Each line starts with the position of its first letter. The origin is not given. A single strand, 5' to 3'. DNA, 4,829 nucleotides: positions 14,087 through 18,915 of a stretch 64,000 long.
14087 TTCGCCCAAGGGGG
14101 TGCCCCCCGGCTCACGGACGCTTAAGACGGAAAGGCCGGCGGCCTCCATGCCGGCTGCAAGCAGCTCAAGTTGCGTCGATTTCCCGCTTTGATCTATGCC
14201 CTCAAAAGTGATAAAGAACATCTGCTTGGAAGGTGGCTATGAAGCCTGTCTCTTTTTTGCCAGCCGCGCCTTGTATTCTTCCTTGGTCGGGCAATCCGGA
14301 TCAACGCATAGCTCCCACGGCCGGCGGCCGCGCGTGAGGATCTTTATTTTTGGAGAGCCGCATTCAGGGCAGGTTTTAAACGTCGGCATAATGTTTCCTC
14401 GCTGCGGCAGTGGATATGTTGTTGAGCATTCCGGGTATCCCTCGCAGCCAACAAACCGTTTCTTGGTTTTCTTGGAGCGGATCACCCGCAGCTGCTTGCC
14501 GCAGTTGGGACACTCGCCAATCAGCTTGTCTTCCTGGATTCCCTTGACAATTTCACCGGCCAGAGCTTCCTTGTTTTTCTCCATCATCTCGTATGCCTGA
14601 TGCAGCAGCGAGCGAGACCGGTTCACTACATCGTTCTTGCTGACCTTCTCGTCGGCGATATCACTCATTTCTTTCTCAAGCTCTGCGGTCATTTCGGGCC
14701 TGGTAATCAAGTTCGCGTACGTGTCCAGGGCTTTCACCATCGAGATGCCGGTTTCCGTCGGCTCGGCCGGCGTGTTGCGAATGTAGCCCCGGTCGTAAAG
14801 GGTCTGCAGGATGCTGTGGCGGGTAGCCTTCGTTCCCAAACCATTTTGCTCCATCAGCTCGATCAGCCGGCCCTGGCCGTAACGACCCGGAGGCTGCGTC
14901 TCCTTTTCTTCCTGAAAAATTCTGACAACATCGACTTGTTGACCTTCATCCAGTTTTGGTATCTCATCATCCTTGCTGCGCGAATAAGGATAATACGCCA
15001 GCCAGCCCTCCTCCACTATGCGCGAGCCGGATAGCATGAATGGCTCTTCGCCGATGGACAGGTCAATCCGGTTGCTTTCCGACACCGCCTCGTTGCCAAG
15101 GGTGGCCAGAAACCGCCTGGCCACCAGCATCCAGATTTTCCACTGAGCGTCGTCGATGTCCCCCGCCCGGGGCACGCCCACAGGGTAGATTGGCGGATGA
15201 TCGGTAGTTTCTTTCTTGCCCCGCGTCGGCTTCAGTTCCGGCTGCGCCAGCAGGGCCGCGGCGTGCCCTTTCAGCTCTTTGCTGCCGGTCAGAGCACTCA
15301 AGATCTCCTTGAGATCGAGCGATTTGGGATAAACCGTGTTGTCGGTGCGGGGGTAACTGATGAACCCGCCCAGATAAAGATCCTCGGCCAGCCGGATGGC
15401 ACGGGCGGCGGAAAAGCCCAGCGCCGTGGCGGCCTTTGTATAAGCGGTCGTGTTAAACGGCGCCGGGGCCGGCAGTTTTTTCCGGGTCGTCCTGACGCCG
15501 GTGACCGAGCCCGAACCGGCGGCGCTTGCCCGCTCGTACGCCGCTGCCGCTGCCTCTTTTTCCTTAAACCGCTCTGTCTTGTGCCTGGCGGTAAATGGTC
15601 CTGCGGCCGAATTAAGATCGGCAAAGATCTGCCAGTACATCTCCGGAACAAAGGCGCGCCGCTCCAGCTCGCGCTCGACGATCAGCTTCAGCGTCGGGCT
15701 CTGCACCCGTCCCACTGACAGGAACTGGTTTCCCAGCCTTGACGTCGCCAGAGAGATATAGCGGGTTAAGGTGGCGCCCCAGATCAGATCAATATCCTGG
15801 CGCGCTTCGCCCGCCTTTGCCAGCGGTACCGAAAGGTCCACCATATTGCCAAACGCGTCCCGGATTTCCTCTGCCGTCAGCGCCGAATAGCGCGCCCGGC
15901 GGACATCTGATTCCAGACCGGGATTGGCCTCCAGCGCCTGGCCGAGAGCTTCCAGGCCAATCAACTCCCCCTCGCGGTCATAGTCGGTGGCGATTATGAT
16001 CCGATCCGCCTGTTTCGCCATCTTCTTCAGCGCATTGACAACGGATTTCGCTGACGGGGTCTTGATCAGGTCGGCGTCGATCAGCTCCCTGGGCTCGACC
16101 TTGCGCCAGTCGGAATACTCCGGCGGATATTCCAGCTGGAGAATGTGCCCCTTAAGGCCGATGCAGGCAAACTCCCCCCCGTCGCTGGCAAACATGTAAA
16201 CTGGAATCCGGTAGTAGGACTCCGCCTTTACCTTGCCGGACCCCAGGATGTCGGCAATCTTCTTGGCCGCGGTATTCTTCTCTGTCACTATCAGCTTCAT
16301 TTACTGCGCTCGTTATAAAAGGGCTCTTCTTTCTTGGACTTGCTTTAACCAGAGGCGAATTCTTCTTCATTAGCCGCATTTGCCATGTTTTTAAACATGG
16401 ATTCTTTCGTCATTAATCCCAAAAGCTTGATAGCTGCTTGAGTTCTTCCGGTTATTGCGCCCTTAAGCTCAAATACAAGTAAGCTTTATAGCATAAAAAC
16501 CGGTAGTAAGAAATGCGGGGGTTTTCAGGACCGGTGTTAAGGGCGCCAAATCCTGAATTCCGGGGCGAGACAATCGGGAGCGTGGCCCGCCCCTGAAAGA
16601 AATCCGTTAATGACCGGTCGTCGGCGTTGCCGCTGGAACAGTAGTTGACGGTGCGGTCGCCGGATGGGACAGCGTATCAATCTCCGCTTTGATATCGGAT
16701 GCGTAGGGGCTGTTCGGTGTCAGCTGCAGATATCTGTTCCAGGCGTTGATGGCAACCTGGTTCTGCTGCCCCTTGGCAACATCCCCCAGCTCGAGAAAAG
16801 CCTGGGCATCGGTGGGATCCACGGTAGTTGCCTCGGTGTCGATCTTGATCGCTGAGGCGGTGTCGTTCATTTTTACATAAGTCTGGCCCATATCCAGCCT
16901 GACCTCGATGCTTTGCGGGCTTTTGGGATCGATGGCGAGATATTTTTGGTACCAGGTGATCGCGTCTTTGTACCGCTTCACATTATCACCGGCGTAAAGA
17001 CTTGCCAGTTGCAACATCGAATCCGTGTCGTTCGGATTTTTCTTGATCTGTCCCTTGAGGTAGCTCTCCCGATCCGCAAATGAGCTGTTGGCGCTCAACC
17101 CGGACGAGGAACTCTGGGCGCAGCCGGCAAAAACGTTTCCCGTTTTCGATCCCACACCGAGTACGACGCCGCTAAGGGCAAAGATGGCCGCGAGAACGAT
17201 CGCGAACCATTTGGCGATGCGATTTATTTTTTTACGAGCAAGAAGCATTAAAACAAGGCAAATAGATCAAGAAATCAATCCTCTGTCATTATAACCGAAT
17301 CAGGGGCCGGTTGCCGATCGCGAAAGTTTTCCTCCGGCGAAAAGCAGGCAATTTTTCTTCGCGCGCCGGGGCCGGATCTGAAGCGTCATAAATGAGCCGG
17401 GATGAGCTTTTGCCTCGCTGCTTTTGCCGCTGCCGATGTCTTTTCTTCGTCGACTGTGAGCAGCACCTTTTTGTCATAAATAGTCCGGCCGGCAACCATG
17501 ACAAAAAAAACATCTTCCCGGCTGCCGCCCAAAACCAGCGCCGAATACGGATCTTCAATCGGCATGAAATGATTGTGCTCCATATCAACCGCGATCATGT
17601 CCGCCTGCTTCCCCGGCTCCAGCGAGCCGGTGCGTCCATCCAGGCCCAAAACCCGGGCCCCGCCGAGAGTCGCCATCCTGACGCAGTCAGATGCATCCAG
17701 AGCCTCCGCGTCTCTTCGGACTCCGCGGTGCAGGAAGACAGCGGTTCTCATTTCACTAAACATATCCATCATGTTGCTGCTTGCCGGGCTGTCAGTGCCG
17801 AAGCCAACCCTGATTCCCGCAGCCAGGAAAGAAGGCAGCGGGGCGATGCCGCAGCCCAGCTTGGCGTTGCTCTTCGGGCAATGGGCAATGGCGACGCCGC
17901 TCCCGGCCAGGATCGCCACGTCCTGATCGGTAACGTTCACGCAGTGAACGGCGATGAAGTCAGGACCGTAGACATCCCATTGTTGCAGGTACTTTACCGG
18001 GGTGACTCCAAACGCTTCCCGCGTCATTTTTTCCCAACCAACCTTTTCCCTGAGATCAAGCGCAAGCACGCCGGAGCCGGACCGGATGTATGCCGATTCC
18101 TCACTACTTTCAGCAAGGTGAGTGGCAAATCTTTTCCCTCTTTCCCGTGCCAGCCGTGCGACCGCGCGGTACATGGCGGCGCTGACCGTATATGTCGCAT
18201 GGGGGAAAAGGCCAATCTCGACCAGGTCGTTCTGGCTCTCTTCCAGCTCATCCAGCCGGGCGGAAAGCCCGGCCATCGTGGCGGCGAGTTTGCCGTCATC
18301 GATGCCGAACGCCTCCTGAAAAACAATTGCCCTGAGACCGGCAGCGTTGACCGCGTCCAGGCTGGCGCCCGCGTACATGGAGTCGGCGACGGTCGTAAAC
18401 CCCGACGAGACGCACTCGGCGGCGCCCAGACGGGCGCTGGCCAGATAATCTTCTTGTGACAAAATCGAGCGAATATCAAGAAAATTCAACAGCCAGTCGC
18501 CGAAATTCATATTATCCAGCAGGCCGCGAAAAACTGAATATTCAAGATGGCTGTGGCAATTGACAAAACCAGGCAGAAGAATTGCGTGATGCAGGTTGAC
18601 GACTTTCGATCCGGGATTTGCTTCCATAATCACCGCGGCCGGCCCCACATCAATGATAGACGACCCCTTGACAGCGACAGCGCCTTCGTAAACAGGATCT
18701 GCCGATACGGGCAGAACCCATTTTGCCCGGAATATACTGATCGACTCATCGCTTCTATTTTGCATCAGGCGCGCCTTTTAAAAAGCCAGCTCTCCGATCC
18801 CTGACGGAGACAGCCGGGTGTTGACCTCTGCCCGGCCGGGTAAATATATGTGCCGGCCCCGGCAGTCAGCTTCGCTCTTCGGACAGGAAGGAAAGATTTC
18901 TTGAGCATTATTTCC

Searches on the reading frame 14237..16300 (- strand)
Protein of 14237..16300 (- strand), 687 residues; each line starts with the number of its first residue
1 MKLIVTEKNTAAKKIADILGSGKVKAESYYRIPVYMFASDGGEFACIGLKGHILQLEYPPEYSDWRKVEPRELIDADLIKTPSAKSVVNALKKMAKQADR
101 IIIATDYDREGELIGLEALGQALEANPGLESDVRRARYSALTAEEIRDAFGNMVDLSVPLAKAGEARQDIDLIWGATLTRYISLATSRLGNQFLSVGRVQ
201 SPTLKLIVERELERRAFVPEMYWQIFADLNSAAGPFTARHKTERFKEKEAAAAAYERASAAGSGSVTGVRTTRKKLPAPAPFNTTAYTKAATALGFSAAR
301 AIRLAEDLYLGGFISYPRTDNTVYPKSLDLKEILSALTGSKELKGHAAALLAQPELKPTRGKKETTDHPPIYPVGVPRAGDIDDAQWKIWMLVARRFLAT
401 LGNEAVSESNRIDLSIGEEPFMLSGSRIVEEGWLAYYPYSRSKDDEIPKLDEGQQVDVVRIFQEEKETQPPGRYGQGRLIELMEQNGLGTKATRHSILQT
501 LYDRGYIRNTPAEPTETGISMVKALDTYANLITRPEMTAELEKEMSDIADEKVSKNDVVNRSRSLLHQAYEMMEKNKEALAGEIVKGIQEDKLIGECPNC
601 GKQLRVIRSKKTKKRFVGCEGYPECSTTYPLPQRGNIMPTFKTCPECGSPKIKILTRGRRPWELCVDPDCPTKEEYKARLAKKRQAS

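Call 54: search_protein_families(library=pfam, proteins=[window:14237-16300:-])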
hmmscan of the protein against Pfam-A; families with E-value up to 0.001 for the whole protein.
window:14237-16300:- (687 aa): 4 families
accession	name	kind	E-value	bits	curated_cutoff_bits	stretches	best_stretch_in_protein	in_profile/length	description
PF01131.25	Topoisom_bac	-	1.7e-120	403.2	35.1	1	159-559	5-410/411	DNA topoisomerase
PF01751.28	Toprim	-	1.4e-16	60.9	23.1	1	2-138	1-93/96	Toprim domain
PF01396.24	Zn_ribbon_Top1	-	4.1e-11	42.9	32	1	595-633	2-38/39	Topoisomerase DNA binding C4 zinc finger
PF01155.25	HypA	-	0.00011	22.7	28.9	1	545-655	23-100/112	Hydrogenase/urease nickel incorporation, metallochaperone, hypA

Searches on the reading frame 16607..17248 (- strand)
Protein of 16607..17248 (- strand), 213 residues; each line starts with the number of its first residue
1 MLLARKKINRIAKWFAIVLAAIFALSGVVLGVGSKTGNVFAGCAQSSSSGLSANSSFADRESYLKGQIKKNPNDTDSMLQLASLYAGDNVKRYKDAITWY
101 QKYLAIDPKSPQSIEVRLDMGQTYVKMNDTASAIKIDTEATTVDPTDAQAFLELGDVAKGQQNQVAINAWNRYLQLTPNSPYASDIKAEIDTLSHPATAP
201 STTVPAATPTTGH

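Call 25: search_protein_families(library=pfam, proteins=[window:16607-17248:-])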
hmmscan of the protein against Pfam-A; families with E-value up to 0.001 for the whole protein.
window:16607-17248:- (213 aa): 13 families
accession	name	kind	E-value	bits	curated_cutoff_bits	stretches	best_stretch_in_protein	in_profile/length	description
PF13414.12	TPR_11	-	1.9e-09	37.5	26.8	0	92-126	9-40/42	TPR repeat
PF13431.12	TPR_17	-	2e-09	37.4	24.4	0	68-97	6-33/34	Tetratricopeptide repeat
PF13428.12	TPR_14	-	4.3e-09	36.6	23.5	0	115-156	2-43/44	Tetratricopeptide repeat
PF13432.12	TPR_16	-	1.3e-08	35.6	32.7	0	118-181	1-65/65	Tetratricopeptide repeat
PF14559.12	TPR_19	-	2.2e-07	31.5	25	1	91-149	5-60/68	Tetratricopeptide repeat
PF13181.12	TPR_8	-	2.3e-06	27.8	25.7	0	77-109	3-33/34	Tetratricopeptide repeat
PF07719.23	TPR_2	-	8.3e-06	26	27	0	91-109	15-33/34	Tetratricopeptide repeat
PF13424.12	TPR_12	-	9.7e-06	26.1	30.1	1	80-143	8-74/77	Tetratricopeptide repeat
PF13176.12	TPR_7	-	7.9e-05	22.9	27.9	0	120-148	5-35/36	Tetratricopeptide repeat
PF13174.12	TPR_6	-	0.00011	23.1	26.3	0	76-110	1-33/33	Tetratricopeptide repeat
PF00515.34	TPR_1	-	0.00015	21.9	27.8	0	91-109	15-33/34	Tetratricopeptide repeat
PF23914.1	TPR_CcmH_CycH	-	0.00065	20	42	0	65-180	40-154/158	Cytochrome c-type biogenesis protein H TPR domain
PF12895.13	ANAPC3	-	0.00073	20.2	27.2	0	91-140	3-49/82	Anaphase-promoting complex, cyclosome, subunit 3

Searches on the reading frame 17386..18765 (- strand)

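Call 25: search_protein_families(library=pfam, proteins=[window:17386-18765:-])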
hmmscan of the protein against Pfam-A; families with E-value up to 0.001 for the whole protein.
window:17386-18765:- (459 aa): 2 families
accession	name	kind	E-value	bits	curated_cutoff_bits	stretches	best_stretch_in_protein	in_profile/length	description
PF01979.26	Amidohydro_1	-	2.1e-59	202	25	1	62-428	1-344/345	Amidohydrolase family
PF07969.17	Amidohydro_3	-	1.2e-20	75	29.7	1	103-406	153-454/472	Amidohydrolase family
